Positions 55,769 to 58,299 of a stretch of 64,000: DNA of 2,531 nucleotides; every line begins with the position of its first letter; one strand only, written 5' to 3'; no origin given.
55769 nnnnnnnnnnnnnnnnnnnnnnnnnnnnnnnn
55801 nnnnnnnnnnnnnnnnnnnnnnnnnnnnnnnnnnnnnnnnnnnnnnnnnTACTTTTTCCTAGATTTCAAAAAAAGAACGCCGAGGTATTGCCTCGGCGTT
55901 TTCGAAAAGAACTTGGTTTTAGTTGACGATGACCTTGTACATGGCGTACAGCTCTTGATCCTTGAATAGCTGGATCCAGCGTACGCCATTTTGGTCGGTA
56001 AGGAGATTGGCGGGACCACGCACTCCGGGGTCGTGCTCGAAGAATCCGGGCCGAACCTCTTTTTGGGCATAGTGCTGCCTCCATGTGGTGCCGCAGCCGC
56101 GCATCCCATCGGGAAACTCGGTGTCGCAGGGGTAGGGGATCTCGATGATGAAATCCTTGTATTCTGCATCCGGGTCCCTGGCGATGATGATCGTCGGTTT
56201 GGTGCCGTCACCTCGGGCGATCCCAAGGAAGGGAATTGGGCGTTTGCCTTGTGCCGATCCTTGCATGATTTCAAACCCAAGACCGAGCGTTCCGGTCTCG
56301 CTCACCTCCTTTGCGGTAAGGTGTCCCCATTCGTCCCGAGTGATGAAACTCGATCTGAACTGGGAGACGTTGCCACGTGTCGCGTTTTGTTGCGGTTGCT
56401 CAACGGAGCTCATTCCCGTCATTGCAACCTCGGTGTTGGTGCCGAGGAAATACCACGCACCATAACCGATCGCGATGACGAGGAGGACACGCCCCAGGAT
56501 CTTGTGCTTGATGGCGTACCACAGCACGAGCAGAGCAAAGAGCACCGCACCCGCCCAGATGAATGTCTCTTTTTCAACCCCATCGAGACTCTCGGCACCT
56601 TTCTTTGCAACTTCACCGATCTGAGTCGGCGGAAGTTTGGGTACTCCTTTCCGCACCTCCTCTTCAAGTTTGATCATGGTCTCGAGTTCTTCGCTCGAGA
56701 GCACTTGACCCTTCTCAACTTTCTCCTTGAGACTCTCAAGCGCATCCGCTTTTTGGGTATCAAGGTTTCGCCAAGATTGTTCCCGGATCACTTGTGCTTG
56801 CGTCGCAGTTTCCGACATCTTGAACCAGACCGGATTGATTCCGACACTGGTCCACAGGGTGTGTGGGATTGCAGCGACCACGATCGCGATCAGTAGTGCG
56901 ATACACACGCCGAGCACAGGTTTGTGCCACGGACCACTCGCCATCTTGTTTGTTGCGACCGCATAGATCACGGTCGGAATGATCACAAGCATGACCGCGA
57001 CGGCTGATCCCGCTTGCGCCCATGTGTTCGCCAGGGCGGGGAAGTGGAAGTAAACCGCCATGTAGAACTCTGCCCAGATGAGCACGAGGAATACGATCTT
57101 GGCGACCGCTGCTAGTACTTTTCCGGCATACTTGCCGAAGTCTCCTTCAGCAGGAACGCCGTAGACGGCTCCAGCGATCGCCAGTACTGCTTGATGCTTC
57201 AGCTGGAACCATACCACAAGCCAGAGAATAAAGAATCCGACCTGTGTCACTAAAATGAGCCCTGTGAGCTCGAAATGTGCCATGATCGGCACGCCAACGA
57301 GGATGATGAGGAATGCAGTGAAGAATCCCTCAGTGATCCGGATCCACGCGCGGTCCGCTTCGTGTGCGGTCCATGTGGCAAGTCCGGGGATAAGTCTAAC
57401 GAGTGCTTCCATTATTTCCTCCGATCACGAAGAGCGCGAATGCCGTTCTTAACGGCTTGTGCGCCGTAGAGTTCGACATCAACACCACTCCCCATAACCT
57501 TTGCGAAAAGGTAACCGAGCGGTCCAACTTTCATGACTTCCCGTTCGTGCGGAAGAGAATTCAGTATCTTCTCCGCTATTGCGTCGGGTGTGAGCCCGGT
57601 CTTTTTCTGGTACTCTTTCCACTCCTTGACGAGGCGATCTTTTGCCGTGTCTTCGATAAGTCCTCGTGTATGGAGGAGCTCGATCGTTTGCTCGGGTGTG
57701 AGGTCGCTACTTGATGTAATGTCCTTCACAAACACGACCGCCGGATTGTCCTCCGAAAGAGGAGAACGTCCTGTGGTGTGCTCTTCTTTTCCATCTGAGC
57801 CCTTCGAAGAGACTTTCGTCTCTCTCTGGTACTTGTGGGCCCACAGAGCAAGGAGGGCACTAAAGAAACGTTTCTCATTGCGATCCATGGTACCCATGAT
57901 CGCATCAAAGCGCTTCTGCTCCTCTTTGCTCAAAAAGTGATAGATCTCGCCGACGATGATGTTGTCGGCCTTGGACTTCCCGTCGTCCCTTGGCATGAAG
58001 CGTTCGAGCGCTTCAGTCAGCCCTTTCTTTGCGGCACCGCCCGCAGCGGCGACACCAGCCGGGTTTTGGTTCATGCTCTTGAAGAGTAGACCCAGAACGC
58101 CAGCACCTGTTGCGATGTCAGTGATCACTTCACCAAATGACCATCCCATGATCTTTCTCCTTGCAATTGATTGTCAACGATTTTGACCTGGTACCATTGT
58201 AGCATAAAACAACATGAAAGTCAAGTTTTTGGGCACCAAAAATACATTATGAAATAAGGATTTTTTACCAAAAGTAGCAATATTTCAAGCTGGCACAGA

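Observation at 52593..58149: Tandem array of eight paralogous small two-helix secreted proteins (VirB2/TrbC-pilin-like) next to a 497-aa polytopic membrane protein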

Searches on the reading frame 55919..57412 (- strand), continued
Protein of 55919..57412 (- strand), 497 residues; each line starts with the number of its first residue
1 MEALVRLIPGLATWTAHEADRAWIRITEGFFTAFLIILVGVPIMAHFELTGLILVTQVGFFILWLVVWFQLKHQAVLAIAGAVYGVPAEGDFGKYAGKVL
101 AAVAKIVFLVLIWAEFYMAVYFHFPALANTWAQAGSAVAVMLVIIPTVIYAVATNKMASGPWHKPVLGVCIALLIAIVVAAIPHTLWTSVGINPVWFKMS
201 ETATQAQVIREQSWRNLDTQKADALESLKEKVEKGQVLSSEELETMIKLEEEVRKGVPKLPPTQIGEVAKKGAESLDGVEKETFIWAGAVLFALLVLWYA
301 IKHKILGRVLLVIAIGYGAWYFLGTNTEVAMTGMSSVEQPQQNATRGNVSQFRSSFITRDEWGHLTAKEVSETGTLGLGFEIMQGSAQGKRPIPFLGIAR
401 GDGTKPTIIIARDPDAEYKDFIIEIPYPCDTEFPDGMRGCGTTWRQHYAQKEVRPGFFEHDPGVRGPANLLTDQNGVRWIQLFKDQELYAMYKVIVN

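Call 98: find_encoding_contigs(protein=P0002, flank=10000, max_places=3)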
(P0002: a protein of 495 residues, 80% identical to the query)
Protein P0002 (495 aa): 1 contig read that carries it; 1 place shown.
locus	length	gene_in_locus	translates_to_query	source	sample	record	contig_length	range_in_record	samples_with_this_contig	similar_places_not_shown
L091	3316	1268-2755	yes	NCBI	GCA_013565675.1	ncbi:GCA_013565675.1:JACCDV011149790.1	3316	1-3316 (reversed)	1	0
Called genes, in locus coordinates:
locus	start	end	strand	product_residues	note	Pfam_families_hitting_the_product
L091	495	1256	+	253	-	-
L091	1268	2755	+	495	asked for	-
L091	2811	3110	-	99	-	PF18895:T4SS_pilin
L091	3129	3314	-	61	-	?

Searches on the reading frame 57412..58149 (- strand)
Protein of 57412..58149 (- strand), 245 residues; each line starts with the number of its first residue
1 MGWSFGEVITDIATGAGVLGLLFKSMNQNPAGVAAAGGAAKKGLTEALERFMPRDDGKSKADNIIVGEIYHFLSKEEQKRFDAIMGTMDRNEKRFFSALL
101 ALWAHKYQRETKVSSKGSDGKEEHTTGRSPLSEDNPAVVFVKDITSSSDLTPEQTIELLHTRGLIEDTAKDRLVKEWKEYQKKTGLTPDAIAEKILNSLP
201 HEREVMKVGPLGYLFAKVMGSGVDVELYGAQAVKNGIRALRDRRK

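Call 3: search_protein_families(library=pfam, max_evalue=1, proteins=[window:57412-58149:-])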
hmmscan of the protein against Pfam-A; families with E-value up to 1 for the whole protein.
window:57412-58149:- (245 aa): 0 families

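Call 20: find_homologous_proteins(query=window:57412-58149:-, max_evalue=0.001)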
Query window:57412-58149:- (245 aa): 1 proteins with E <= 0.001 among 3270 candidates.
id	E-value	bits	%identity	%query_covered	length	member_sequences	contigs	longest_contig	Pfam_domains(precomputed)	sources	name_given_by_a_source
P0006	4.7e-157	539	100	100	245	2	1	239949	-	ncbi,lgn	-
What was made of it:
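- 57412..58149 (-): 245-aa hypothetical partner, with no TM segment. Its last base is the first base of the 497-aa gene's start codon (1-bp overlap at 57412). The only hit at 5.8 billion sequences is itself (call 20).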

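Call 24: search_protein_families(library=ncbifam, max_evalue=0.01, proteins=[window:57412-58149:-])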
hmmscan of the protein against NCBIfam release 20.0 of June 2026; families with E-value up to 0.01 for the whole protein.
window:57412-58149:- (245 aa): 0 families

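Call 80: search_solved_structures(query=A3, max_evalue=1)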
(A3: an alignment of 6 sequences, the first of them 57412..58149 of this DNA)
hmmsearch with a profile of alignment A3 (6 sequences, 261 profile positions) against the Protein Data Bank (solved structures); distinct sequences matched with E-value up to 1: 2.
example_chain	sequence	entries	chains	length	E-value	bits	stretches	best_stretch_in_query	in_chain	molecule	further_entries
7yh8_A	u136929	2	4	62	0.72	12.6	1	156-199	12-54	L-19437 | D-binder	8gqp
6zhf_A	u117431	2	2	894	0.93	12.3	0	52-110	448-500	Calcium-transporting ATPase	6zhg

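Call 94: search_protein_families(library=padloc, max_evalue=0.01, proteins=[window:57412-58149:-])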
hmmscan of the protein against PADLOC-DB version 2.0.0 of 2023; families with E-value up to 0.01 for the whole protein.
window:57412-58149:- (245 aa): 0 families

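Call 95: search_protein_families(library=phrogs, max_evalue=0.01, proteins=[window:57412-58149:-])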
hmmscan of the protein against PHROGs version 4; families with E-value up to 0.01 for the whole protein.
window:57412-58149:- (245 aa): 0 families
